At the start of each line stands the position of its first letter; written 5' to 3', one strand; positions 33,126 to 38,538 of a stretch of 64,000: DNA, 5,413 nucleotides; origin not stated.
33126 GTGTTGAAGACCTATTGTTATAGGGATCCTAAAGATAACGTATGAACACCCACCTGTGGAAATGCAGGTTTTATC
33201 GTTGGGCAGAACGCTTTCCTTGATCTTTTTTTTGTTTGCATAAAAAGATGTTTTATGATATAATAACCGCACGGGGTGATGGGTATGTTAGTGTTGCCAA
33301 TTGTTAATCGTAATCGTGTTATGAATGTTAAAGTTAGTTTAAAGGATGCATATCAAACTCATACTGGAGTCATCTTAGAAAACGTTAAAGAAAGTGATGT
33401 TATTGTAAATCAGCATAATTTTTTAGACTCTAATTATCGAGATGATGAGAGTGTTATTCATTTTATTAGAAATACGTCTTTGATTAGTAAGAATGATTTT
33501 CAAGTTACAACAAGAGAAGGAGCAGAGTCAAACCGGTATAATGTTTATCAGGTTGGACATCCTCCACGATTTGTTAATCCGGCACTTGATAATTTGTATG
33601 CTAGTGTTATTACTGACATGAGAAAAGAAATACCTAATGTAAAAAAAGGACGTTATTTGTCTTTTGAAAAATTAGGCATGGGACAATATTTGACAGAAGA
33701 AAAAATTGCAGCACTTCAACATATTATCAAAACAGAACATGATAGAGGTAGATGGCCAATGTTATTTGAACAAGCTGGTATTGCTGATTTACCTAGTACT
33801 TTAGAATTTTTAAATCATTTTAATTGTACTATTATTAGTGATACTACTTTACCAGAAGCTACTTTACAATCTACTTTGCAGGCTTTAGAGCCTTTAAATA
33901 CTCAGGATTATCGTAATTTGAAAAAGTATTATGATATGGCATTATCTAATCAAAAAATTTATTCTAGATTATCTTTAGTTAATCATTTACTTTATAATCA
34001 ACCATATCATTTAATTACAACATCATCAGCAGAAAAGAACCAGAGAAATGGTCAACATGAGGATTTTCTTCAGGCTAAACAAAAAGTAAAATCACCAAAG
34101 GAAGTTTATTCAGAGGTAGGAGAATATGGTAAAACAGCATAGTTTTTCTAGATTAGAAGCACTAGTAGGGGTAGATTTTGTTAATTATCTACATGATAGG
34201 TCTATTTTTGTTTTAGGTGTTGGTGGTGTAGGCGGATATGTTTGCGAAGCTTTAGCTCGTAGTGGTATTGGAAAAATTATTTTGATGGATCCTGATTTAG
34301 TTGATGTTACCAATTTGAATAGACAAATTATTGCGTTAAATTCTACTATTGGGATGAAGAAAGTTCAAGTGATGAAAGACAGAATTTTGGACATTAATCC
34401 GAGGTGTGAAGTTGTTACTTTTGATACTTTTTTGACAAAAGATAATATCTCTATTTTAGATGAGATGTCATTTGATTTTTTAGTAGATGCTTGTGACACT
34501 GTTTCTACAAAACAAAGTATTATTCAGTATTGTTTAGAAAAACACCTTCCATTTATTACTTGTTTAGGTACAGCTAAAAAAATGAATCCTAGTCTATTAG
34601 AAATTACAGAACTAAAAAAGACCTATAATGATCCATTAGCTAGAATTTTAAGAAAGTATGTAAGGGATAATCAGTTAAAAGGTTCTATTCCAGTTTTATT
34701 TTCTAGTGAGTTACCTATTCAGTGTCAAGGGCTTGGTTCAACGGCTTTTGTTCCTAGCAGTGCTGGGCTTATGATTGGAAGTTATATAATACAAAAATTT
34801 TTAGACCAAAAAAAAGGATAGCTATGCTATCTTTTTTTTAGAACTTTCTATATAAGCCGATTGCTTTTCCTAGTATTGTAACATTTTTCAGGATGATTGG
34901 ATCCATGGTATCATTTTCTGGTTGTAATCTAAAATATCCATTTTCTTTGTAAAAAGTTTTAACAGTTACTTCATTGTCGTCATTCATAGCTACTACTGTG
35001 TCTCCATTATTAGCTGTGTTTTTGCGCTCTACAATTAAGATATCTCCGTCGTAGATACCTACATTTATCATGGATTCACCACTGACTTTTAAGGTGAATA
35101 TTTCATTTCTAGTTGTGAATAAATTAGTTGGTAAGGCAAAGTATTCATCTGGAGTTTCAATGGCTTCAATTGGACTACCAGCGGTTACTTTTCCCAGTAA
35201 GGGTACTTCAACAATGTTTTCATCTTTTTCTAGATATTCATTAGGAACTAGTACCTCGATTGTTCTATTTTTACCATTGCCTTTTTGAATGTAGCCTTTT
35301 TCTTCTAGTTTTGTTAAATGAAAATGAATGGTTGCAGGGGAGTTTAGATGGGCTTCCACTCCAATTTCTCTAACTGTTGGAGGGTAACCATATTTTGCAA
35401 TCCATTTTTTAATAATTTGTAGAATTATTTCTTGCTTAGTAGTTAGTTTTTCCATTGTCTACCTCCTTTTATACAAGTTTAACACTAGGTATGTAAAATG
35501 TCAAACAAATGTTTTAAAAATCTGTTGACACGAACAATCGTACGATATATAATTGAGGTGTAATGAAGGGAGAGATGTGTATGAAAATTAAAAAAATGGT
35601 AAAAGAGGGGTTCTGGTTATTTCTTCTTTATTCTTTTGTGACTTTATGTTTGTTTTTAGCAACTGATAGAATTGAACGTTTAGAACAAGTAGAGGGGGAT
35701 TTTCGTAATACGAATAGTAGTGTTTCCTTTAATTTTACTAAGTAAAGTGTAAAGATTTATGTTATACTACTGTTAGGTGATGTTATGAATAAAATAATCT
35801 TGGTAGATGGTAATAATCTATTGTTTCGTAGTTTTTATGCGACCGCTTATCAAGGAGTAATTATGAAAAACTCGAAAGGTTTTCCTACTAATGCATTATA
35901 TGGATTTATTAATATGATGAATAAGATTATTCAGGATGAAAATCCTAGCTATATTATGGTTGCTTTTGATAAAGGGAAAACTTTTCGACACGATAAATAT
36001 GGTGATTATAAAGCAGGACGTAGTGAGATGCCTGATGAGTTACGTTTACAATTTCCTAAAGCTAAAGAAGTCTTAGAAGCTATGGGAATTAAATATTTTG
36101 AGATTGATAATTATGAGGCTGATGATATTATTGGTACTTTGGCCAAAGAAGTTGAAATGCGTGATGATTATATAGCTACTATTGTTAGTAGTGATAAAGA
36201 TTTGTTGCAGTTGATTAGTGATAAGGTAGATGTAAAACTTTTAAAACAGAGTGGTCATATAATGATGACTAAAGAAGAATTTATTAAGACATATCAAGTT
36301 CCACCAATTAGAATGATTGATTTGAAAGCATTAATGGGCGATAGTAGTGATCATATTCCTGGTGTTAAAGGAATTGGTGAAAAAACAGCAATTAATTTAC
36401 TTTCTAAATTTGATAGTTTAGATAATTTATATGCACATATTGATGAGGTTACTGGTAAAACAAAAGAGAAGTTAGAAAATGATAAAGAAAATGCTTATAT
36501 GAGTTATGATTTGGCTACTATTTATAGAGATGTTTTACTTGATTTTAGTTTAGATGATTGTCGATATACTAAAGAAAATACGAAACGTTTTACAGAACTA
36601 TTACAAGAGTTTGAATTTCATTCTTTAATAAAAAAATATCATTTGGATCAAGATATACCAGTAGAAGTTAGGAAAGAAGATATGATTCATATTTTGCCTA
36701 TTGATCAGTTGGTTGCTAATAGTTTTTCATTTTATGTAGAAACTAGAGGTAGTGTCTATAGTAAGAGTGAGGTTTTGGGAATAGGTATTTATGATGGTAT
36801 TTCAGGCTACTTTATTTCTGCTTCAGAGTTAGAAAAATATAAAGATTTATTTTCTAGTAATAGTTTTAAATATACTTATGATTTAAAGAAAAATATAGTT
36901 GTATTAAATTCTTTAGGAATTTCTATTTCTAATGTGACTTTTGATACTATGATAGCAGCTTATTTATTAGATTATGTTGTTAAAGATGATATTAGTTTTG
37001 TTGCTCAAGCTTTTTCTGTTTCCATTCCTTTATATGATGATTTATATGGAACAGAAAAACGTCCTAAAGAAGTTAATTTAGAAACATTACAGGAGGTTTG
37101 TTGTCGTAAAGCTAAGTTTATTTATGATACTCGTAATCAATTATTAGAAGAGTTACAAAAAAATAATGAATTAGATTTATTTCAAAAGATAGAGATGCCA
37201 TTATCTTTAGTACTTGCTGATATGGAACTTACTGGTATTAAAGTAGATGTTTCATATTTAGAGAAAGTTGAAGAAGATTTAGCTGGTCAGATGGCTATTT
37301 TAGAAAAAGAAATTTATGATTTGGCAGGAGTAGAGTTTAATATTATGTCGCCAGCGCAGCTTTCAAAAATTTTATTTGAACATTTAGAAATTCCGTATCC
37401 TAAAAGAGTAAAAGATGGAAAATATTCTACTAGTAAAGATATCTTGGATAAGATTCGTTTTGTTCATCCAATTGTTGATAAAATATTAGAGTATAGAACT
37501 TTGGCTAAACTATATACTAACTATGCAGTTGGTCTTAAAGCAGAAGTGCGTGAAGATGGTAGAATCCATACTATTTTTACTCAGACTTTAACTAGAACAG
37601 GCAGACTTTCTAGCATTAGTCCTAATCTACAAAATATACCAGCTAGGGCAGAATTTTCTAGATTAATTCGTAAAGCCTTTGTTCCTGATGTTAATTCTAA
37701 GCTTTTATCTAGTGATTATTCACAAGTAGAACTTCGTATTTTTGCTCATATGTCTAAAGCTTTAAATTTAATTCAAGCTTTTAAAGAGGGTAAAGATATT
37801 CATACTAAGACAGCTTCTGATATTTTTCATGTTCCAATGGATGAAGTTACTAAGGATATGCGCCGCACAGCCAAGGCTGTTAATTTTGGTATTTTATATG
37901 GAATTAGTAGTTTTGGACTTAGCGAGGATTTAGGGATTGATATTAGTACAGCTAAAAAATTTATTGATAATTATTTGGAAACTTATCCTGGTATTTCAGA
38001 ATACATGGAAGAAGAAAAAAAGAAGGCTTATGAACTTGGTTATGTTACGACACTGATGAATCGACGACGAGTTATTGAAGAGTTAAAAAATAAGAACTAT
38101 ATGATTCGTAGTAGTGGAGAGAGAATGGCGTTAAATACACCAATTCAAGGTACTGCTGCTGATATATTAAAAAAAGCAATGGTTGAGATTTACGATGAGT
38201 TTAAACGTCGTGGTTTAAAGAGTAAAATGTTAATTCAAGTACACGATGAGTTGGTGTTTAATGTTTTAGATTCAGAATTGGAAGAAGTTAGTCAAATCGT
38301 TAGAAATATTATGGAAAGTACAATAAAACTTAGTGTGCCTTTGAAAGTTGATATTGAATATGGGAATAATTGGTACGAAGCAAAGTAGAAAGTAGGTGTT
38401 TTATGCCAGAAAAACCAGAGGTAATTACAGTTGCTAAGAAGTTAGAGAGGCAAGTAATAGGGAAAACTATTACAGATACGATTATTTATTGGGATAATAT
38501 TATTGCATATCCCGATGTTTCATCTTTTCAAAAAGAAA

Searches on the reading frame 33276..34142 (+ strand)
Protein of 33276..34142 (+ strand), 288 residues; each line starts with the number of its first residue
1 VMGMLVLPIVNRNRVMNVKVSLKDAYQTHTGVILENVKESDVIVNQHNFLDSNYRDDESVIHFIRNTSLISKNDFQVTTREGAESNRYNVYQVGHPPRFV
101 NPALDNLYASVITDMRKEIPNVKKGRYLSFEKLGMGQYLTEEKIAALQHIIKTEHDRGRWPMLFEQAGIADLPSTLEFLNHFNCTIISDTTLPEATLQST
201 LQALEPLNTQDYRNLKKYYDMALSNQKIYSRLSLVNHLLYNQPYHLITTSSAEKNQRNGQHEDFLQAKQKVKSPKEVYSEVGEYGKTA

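Call 4: search_protein_families(library=ncbifam, proteins=[window:33276-34142:+])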
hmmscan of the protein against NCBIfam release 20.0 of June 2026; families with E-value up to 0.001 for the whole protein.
window:33276-34142:+ (288 aa): 0 families

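Call 8: search_protein_families(library=pfam, proteins=[window:33276-34142:+], max_evalue=0.01)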
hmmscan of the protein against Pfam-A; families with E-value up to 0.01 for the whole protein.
window:33276-34142:+ (288 aa): 0 families

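Call 38: search_solved_structures(query=window:33276-34142:+, max_evalue=1)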
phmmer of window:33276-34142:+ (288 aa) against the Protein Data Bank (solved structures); distinct sequences matched with E-value up to 1: 0.

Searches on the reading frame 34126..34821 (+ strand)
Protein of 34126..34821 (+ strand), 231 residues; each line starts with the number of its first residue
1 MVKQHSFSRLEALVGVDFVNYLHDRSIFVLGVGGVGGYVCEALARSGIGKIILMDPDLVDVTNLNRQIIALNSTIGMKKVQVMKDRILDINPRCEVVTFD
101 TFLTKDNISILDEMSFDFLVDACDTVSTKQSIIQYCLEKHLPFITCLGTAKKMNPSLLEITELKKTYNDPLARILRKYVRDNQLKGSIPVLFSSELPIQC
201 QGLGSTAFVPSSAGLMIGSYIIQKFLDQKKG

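Call 4: search_protein_families(library=ncbifam, proteins=[window:34126-34821:+])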
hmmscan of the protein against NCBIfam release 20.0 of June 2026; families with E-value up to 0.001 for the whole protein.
window:34126-34821:+ (231 aa): 25 families
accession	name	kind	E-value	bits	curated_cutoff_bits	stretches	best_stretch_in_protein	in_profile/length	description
NF011696.0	PRK15116.1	equivalog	1.1e-46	159.7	304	1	6-206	12-219/268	tRNA cyclic N6-threonylcarbamoyladenosine(37) synthase TcdA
NF006395.0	PRK08644.1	equivalog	1.2e-28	100.2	159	1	16-164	22-170/215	sulfur carrier protein ThiS adenylyltransferase ThiF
NF004281.0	PRK05690.1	subfamily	2.7e-28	98.8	266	1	17-184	25-186/250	molybdopterin-synthase adenylyltransferase MoeB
TIGR02356.1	adenyl_thiF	equivalog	5.4e-26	91.2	275.25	1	15-146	12-142/203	thiazole biosynthesis adenylyltransferase ThiF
NF006077.0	PRK08223.1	equivalog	6.2e-26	91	266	1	5-146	9-151/296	hypothetical protein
TIGR02355.1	moeB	equivalog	2.8e-24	85.9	376.55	1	18-184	18-178/240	molybdopterin-synthase adenylyltransferase MoeB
TIGR02354.1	thiF_fam2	equivalog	1.2e-22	80.8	152.2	1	17-139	14-134/200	thiamine biosynthesis protein ThiF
NF005646.0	PRK07411.1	equivalog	4e-22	78.9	633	1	13-137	27-150/390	molybdopterin-synthase adenylyltransferase MoeB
NF006444.0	PRK08762.1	equivalog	1e-21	77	449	1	14-145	137-267/387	molybdopterin-synthase adenylyltransferase MoeB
NF004111.0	PRK05600.1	equivalog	1.9e-21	76.6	437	1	15-130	32-146/371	ThiF family adenylyltransferase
NF047750.1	SAMPActivE1UbaA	equivalog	1.2e-20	74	450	1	14-143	22-150/270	SAMP-activating enzyme E1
NF005902.0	PRK07878.1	equivalog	4.4e-18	65.4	647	1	14-143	32-160/392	adenylyltransferase/sulfurtransferase MoeZ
NF006204.0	PRK08328.1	equivalog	1.6e-15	57.4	339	1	8-145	11-148/231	hypothetical protein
NF011425.0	PRK14852.1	equivalog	3.1e-14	51.8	1337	1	6-146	314-455/989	hypothetical protein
NF011424.0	PRK14851.1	subfamily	3.2e-14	51.9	1170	1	4-125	23-143/679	hypothetical protein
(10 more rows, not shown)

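Call 7: find_related_loci(query=window:34126-34821:+, collection=genome_contigs, flank=4000)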
Query window:34126-34821:+ (231 aa) in genome_contigs; peptide patterns used: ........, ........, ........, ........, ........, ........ (x = any residue, [..] = any of these).
89 stretches matched a pattern; 2 encode a relative of the query (tblastn E <= 1e-3); 2 distinct loci.
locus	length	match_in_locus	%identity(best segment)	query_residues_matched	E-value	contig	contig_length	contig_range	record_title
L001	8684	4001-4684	66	3-230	9e-103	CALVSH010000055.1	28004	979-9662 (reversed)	MAG: uncultured Bacilli bacterium isolate E05__bin245 genome assembly, contig: E05__k127_2199387, whole genome shotgun s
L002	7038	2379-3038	69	7-226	2e-98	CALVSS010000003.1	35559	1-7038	MAG: uncultured Bacilli bacterium isolate BRZ_IM__bin73 genome assembly, contig: BRZ_IM__NODE_1152_length_35559_cov_4.12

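Call 8: search_protein_families(library=pfam, proteins=[window:34126-34821:+], max_evalue=0.01)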
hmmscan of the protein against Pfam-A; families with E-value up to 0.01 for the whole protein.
window:34126-34821:+ (231 aa): 2 families
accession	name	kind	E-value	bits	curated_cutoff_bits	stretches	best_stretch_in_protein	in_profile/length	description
PF00899.27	ThiF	-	5.9e-37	127.5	28.1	1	12-146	6-141/238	ThiF family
PF03435.24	Sacchrp_dh_NADP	-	0.00017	22.4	25.1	1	27-155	1-112/129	Saccharopine dehydrogenase NADP binding domain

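Call 24: find_encoding_contigs(protein=window:34126-34821:+, flank=3000, max_places=4)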
Protein window:34126-34821:+ (231 aa): 17 contigs read that carry it; 4 places shown.
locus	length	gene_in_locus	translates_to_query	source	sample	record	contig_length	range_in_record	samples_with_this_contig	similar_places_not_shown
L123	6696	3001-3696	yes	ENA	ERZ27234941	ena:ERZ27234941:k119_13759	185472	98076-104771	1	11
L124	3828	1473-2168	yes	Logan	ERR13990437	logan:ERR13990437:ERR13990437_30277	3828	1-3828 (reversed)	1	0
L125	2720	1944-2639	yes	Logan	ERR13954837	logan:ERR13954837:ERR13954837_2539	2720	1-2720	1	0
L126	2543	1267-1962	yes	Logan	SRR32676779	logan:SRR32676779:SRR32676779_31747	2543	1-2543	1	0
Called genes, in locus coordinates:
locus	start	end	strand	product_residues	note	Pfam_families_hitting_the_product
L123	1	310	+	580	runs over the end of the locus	PF01336:tRNA_anti-codon, PF00152:tRNA-synt_2, PF01409:tRNA-synt_2d (faint), PF02938:GAD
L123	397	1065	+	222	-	-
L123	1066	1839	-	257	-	PF12146:Hydrolase_4, PF00561:Abhydrolase_1, PF12697:Abhydrolase_6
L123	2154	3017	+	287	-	-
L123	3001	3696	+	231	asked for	PF00899:ThiF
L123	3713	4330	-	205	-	PF01726:LexA_DNA_bind, PF00717:Peptidase_S24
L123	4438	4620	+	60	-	-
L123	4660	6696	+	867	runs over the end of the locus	PF02739:5_3_exonuc_N, PF01367:5_3_exonuc, PF22619:DNA_polI_exo1, PF00476:DNA_pol_A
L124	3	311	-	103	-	?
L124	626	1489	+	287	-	-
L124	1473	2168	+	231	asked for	PF00899:ThiF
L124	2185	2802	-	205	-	PF01726:LexA_DNA_bind, PF00717:Peptidase_S24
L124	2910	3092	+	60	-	-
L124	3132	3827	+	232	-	?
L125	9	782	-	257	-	PF12146:Hydrolase_4, PF00561:Abhydrolase_1, PF12697:Abhydrolase_6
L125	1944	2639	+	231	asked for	PF00899:ThiF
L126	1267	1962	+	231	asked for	PF00899:ThiF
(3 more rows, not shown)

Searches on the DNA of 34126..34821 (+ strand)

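Call 9: search_rna_families(sources=[L001, L002], threshold=evalue, max_evalue=1, show_alignments=3)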
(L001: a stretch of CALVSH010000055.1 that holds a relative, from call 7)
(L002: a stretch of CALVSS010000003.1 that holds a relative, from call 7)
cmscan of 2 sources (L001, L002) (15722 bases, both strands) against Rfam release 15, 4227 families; matches with E-value up to 1: 2.
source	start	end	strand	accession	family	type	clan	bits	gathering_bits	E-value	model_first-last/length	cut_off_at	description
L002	1336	1523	+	RF00013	6S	Gene;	-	52.6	46.4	3.1e-08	1-187/187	no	6S / SsrS RNA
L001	2897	3081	+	RF00013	6S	Gene;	-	51.3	46.4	6.3e-08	1-187/187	no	6S / SsrS RNA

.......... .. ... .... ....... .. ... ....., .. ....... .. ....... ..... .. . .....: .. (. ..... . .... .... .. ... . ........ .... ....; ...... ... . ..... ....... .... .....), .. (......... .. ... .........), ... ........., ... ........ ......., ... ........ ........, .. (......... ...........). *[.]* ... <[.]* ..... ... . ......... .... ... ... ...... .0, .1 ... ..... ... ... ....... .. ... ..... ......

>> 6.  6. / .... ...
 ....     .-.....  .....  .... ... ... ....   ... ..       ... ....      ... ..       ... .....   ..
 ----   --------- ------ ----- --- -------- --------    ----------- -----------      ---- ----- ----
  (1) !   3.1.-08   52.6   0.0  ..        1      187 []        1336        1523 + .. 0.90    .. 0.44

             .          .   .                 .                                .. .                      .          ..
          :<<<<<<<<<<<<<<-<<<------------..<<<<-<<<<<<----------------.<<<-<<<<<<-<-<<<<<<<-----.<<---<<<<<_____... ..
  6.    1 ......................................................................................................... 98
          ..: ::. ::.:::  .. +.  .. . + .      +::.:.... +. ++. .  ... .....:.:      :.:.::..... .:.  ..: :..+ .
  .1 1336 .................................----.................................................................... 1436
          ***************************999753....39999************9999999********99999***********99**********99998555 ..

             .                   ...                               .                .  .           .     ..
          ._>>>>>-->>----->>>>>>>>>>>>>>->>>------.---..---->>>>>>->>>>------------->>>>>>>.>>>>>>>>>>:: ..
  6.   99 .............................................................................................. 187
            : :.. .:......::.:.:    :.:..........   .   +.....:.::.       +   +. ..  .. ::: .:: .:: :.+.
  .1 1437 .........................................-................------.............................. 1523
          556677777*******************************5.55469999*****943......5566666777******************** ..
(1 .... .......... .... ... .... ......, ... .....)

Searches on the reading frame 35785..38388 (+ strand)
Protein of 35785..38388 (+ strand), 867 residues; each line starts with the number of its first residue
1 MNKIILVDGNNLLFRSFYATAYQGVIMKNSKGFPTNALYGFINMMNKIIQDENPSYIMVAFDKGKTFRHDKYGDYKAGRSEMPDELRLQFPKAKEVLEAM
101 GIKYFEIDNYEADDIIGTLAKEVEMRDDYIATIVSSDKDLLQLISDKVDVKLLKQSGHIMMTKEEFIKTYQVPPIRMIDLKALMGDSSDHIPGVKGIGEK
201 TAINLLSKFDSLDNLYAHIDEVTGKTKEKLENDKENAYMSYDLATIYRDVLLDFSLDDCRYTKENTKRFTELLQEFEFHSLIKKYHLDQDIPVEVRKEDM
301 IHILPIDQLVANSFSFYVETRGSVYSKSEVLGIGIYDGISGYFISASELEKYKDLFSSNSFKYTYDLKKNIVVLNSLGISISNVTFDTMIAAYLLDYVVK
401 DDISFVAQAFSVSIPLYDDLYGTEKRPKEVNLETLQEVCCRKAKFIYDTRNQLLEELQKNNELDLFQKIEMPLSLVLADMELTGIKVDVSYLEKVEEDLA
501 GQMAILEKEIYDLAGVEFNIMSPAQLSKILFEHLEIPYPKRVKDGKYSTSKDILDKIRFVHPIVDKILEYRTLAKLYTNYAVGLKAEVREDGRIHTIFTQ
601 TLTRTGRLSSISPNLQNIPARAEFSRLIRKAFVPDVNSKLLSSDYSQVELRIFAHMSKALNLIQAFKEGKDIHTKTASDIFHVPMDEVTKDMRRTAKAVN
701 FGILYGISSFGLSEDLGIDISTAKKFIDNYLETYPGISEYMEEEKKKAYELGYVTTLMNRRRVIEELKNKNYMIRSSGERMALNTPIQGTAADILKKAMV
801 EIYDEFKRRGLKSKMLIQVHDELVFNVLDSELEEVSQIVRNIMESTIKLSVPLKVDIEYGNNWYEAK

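Call 4: search_protein_families(library=ncbifam, proteins=[window:35785-38388:+])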
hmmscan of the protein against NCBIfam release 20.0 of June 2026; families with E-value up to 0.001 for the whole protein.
window:35785-38388:+ (867 aa): 15 families
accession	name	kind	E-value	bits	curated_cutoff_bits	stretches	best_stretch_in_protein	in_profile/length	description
NF004397.1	PRK05755.1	equivalog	5.6e-302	1004.6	720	1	2-867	1-889/889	DNA polymerase I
TIGR00593.1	pola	equivalog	1.2e-283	943.8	600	1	5-867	2-890/890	DNA polymerase I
NF011547.0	PRK14976.1-4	equivalog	1.9e-88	296.5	305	1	1-285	1-288/291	5'-3' exonuclease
NF011539.0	PRK14975.1-3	equivalog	1e-76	258.6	640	1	347-865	108-627/628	bifunctional 3'-5' exonuclease/DNA polymerase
NF011546.0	PRK14976.1-3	equivalog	7e-73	245.5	347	1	2-286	3-291/297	5'-3' exonuclease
NF011540.0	PRK14975.1-4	equivalog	3.6e-62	210.7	601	1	468-864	191-574/576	bifunctional 3'-5' exonuclease/DNA polymerase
NF011545.0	PRK14976.1-2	equivalog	1e-59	202.2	434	1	2-279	7-286/287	5'-3' exonuclease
NF011541.0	PRK14975.2-1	equivalog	2.7e-55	187.9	871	1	446-865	192-635/645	bifunctional 3'-5' exonuclease/DNA polymerase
NF007017.0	PRK09482.1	equivalog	2.8e-53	181.1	261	1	1-263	2-256/257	flap endonuclease Xni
NF038380.1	phage_DpoZ_1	exception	1.7e-49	168.8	500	1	456-867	169-606/607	aminoadenine-incorporating DNA polymerase DpoZ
NF011542.0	PRK14975.2-2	equivalog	6.7e-38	130.4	1061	1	576-860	485-784/802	bifunctional 3'-5' exonuclease/DNA polymerase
NF011543.0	PRK14975.2-3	equivalog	6.3e-34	117.1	1139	1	573-863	521-835/853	bifunctional 3'-5' exonuclease/DNA polymerase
NF011538.0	PRK14975.1-1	equivalog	7.9e-18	64.2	389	1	460-849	153-534/557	bifunctional 3'-5' exonuclease/DNA polymerase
NF038381.1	phage_DpoZ_2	exception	1.1e-14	53.7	350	1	544-754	399-632/754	aminoadenine-incorporating DNA polymerase DpoZ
TIGR03674.1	fen_arch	equivalog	0.00027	20.2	351.95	1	93-271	135-321/338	flap endonuclease-1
